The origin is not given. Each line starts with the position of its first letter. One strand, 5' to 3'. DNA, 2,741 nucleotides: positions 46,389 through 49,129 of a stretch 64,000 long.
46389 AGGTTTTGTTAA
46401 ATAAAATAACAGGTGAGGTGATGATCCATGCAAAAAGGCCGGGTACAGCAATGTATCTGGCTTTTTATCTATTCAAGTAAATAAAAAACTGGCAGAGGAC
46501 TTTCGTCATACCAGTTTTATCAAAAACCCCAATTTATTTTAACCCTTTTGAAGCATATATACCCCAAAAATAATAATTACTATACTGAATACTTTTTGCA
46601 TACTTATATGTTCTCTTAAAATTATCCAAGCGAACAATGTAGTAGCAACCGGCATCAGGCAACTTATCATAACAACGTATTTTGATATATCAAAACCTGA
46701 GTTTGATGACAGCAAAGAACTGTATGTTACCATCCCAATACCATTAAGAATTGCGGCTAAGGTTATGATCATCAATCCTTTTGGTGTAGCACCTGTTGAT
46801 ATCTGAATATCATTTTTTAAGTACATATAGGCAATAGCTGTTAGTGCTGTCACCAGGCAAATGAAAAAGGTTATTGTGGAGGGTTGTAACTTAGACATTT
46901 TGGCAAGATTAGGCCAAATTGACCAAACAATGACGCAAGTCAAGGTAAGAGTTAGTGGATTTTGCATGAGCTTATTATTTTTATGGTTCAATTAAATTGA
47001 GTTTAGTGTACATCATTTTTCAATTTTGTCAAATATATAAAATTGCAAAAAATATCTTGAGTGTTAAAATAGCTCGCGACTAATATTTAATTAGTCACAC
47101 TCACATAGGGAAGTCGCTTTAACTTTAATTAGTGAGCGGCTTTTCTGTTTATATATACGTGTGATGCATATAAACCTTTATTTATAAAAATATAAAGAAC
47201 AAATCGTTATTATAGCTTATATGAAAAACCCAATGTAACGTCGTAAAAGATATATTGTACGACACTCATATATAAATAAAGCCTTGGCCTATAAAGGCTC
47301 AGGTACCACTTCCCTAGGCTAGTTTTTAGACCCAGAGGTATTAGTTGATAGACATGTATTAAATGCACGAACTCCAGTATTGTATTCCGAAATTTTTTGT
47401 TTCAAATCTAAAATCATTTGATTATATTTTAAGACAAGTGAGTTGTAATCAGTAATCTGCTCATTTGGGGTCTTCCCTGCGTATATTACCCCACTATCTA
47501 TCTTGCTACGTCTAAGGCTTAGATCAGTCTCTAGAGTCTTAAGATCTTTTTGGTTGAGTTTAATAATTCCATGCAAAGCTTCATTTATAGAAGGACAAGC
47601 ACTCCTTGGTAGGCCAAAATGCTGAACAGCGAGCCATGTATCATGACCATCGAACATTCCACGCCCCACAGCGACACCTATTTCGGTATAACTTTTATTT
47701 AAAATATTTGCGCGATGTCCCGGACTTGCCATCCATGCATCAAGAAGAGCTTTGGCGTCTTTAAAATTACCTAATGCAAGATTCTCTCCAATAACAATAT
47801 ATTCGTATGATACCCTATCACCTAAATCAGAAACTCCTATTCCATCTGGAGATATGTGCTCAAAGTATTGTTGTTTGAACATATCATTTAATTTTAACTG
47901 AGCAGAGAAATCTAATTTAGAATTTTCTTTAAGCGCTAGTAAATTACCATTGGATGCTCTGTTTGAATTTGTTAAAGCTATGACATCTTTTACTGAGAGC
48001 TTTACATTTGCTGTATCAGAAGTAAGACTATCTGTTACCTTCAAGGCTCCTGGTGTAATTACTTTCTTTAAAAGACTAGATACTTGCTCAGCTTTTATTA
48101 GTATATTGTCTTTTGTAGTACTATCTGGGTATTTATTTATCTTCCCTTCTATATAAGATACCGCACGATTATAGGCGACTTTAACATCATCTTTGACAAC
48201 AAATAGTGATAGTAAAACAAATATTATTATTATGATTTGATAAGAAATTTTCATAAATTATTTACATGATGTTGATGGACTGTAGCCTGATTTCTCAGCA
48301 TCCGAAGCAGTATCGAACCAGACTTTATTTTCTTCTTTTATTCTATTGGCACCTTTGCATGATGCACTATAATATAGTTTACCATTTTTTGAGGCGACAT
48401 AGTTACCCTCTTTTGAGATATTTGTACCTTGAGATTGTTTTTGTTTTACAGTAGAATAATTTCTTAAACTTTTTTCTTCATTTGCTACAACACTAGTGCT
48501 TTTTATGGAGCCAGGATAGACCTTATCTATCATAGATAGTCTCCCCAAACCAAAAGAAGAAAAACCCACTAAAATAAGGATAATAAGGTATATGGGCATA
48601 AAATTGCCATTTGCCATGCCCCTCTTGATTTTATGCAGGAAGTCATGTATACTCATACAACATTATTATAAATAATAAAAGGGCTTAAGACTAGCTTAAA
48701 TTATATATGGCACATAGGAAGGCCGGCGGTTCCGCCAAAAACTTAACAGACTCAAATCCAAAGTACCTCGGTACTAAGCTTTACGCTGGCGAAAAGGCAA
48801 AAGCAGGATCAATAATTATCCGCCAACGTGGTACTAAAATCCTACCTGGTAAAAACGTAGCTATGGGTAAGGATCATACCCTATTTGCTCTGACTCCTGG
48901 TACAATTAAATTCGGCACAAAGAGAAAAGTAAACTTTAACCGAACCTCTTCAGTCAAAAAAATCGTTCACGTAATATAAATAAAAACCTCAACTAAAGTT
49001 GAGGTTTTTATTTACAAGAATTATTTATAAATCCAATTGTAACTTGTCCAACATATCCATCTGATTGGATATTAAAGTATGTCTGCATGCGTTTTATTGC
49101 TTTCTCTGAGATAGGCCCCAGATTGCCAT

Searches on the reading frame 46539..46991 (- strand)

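Call 29: search_protein_families(library=pfam, proteins=[window:46539-46991:-], max_evalue=0.001)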
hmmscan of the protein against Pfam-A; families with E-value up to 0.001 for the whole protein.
window:46539-46991:- (150 aa): 1 family
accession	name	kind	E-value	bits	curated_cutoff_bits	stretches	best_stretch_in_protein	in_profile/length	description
PF00892.27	EamA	-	2.5e-13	50.9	28.2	1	14-147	5-133/135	EamA-like transporter family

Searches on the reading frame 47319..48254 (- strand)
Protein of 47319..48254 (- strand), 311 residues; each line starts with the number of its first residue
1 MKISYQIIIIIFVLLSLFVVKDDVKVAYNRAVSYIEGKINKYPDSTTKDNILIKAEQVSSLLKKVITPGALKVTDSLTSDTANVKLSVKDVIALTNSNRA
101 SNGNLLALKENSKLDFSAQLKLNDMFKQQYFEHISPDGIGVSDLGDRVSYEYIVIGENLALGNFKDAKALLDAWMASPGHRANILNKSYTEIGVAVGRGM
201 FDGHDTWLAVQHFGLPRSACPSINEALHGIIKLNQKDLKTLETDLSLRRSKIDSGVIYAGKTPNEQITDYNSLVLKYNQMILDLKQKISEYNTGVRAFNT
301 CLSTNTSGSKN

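Call 29: search_protein_families(library=pfam, proteins=[window:47319-48254:-], max_evalue=0.001)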
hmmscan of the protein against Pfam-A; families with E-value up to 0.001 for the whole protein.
window:47319-48254:- (311 aa): 1 family
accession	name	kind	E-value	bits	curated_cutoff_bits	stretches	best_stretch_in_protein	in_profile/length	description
PF00188.32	CAP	-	7.4e-12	46.6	21.1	1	94-200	3-106/117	Cysteine-rich secretory protein family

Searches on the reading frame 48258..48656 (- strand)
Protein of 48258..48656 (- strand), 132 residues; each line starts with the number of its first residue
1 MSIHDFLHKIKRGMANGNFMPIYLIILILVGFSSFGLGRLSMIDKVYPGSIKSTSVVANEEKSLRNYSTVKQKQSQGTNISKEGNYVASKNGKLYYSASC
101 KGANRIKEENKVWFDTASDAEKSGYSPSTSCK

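Call 29: search_protein_families(library=pfam, proteins=[window:48258-48656:-], max_evalue=0.001)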
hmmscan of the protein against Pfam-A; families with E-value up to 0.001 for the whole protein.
window:48258-48656:- (132 aa): 1 family
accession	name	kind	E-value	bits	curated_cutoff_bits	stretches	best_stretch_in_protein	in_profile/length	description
PF02805.21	Ada_Zn_binding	-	2.9e-05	24.4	23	1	86-132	18-63/65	Metal binding domain of Ada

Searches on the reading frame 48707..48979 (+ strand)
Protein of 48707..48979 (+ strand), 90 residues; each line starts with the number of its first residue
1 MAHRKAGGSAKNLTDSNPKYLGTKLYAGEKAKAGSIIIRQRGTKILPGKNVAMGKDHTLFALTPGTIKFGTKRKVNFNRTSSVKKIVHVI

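Call 29: search_protein_families(library=pfam, proteins=[window:48707-48979:+], max_evalue=0.001)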
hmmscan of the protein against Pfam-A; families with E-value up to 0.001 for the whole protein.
window:48707-48979:+ (90 aa): 1 family
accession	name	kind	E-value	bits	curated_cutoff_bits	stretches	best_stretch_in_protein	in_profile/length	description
PF01016.24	Ribosomal_L27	-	6.2e-32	109.9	20.5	1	2-74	1-73/79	Ribosomal L27 protein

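Call 81: find_encoding_contigs(protein=window:48707-48979:+, flank=4000, max_places=10)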
Protein window:48707-48979:+ (90 aa): 11 contigs read that carry it; 9 places shown.
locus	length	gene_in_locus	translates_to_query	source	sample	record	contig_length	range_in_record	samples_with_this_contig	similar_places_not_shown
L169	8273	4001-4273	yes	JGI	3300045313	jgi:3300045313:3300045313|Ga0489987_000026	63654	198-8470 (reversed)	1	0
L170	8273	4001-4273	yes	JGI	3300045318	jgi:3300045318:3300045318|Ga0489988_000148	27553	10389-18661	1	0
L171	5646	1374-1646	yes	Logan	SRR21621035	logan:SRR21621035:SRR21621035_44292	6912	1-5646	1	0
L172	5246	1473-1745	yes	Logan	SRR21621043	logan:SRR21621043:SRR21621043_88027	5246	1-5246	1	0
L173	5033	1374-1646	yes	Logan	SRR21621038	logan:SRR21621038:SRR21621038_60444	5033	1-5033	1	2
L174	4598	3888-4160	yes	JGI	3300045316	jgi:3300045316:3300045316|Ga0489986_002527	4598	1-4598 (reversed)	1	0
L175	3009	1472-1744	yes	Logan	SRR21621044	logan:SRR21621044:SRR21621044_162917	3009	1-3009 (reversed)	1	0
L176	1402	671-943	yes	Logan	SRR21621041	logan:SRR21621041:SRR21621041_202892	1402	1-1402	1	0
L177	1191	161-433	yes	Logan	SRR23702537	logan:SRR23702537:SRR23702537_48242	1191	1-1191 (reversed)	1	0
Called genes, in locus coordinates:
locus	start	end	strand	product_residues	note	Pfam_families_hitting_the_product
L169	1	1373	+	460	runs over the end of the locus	PF00270:DEAD, PF04851:ResIII (weak), PF00271:Helicase_C, PF16203:ERCC3_RAD25_C (weak)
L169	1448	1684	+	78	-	-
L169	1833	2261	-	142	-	PF00892:EamA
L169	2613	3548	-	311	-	PF00188:CAP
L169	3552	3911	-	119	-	PF02805:Ada_Zn_binding (faint)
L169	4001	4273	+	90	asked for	PF01016:Ribosomal_L27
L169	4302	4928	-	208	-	PF01471:PG_binding_1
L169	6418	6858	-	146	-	PF01281:Ribosomal_L9_N, PF03948:Ribosomal_L9_C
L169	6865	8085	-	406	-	PF22694:CtpB_N-like, PF00595:PDZ, PF13180:PDZ_2 (weak), PF17820:PDZ_6, PF03572:Peptidase_S41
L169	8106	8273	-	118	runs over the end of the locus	PF13200:DUF4015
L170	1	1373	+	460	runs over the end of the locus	PF00270:DEAD, PF04851:ResIII (weak), PF00271:Helicase_C, PF16203:ERCC3_RAD25_C (weak)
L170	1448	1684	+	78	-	-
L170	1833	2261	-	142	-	PF00892:EamA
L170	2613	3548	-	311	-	PF00188:CAP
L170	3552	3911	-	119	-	PF02805:Ada_Zn_binding (faint)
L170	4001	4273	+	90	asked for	PF01016:Ribosomal_L27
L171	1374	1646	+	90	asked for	PF01016:Ribosomal_L27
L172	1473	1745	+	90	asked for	PF01016:Ribosomal_L27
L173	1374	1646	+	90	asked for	PF01016:Ribosomal_L27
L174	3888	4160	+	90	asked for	PF01016:Ribosomal_L27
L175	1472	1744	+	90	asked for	PF01016:Ribosomal_L27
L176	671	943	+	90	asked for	PF01016:Ribosomal_L27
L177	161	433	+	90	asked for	PF01016:Ribosomal_L27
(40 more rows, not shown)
